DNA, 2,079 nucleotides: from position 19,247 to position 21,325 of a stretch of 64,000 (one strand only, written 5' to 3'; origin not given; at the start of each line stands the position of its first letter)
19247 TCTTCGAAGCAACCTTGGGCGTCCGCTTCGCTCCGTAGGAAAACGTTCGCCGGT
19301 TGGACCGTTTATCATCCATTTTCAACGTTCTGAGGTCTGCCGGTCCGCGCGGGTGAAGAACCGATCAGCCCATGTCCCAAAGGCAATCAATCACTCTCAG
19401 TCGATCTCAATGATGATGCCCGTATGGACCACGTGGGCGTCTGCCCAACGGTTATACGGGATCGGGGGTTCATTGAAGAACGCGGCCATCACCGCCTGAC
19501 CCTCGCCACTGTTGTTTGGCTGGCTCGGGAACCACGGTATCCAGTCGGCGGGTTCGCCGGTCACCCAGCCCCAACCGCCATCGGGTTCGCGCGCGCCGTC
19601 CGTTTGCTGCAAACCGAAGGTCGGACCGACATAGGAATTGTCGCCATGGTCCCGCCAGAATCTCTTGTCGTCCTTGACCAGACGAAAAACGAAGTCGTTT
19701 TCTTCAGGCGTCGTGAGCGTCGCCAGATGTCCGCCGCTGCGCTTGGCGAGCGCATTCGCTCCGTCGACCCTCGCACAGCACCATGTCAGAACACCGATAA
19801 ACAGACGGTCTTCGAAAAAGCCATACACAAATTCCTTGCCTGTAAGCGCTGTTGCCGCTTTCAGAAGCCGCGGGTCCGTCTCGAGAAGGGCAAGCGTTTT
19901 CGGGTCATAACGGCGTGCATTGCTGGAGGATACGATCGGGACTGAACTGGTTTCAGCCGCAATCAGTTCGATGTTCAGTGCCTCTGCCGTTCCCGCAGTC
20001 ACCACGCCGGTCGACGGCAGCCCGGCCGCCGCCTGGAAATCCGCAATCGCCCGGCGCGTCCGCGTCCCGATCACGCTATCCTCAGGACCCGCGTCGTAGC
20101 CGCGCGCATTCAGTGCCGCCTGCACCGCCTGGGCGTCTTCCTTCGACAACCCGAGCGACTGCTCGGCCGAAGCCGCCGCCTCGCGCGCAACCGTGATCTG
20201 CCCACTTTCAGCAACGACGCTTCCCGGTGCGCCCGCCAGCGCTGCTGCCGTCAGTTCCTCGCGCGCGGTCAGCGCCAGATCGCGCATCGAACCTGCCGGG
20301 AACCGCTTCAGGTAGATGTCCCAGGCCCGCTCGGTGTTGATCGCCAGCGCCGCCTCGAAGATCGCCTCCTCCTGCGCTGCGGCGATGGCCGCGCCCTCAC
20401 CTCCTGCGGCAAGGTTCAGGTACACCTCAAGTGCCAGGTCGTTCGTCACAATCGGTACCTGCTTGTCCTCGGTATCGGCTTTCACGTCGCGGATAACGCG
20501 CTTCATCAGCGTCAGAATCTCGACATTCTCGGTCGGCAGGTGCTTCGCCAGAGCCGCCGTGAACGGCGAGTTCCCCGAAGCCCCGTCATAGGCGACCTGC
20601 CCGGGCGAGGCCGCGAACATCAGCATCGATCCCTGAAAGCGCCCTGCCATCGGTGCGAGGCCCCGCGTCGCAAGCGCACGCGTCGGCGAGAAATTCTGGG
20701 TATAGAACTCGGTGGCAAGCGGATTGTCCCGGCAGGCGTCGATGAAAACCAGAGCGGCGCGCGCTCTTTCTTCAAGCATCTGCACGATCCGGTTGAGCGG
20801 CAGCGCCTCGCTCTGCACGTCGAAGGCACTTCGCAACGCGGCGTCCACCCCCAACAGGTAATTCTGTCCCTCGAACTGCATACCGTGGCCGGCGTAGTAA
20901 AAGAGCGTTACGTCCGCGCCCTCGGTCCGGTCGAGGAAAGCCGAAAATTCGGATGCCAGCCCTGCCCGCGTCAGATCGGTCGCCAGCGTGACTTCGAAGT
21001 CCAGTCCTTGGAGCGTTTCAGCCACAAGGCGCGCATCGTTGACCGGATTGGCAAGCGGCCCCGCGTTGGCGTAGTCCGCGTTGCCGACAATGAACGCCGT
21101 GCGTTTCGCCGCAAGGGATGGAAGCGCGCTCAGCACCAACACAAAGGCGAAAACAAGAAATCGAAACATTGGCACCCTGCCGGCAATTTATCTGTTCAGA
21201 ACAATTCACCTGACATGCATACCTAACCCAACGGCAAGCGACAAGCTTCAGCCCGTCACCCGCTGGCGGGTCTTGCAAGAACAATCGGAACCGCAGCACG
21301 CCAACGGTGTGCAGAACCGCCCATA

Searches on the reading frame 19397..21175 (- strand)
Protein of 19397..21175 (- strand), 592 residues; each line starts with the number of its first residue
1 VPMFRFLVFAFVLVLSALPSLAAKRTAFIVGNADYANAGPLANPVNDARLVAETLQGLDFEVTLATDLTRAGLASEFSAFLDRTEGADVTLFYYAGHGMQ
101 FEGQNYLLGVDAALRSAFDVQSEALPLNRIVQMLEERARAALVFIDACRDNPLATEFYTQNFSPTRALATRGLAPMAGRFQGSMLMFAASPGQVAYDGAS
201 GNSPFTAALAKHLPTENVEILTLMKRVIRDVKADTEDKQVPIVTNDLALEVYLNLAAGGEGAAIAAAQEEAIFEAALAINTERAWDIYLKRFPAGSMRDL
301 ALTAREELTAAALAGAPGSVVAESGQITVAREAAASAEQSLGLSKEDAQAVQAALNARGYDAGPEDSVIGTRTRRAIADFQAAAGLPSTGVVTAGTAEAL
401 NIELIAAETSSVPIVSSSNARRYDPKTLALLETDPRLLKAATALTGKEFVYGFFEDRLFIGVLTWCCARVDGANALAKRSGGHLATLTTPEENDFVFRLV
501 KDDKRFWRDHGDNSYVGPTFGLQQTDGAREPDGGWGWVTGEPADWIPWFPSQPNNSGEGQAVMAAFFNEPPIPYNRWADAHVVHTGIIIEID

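Call 7: search_protein_families(library=pfam, proteins=[window:19397-21175:-], max_evalue=1)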
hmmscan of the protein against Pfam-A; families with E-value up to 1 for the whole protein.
window:19397-21175:- (592 aa): 5 families
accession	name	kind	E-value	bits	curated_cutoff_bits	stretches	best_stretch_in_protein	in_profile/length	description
PF00656.27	Peptidase_C14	-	1.1e-37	130.4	21.4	1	24-249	1-230/233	Caspase domain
PF01471.23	PG_binding_1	-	5.6e-15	55.7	23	1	345-400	2-57/57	Putative peptidoglycan binding domain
PF00059.27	Lectin_C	-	0.0087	17.2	22.6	1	471-558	6-78/107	Lectin C-type domain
PF08823.16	PG_binding_2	-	0.011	16.4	21.1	1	340-382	10-52/74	Putative peptidoglycan binding domain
PF09649.15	CHZ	-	0.073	13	23.3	1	368-385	14-33/34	Histone chaperone domain CHZ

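Call 8: search_protein_families(library=padloc, proteins=[window:19397-21175:-], max_evalue=1)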
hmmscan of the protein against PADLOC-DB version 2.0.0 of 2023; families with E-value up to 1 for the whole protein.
window:19397-21175:- (592 aa): 1 family
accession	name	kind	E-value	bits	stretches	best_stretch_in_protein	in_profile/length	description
PDLC02987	caspase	-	9.2e-11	39.6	1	27-349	5-211/453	-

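Call 9: search_protein_families(library=ncbifam, proteins=[window:19397-21175:-], max_evalue=1)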
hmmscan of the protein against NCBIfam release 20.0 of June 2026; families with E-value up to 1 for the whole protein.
window:19397-21175:- (592 aa): 7 families
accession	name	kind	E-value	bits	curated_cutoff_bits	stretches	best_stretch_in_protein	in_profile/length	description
NF047832.1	caspase_w_EACC1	subfamily_domain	1.7e-13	50.6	140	1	26-216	2-187/211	caspase, EACC1-associated type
TIGR03979.1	His_Ser_Rich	equivalog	8.5e-09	35.6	121.65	1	328-403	113-189/190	His-Xaa-Ser repeat protein HxsA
TIGR02869.1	spore_SleB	equivalog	4e-08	33.4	236.5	1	340-412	8-80/201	spore cortex-lytic enzyme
NF052335.1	PdgHdaseHSB129560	equivalog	4.8e-07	29.4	500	1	340-411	201-272/330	peptidoglycan hydrolase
NF052377.1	lmo1851_S41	exception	6.2e-06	25.2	725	1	338-400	383-445/468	lmo1851 family serine protease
NF052336.1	PdgHdaseHSB100310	equivalog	1.7e-05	24.4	500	1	341-409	187-255/316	peptidoglycan hydrolase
NF004786.0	PRK06132.1-3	equivalog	5.5e-05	22.1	329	1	345-397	220-272/418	hypothetical protein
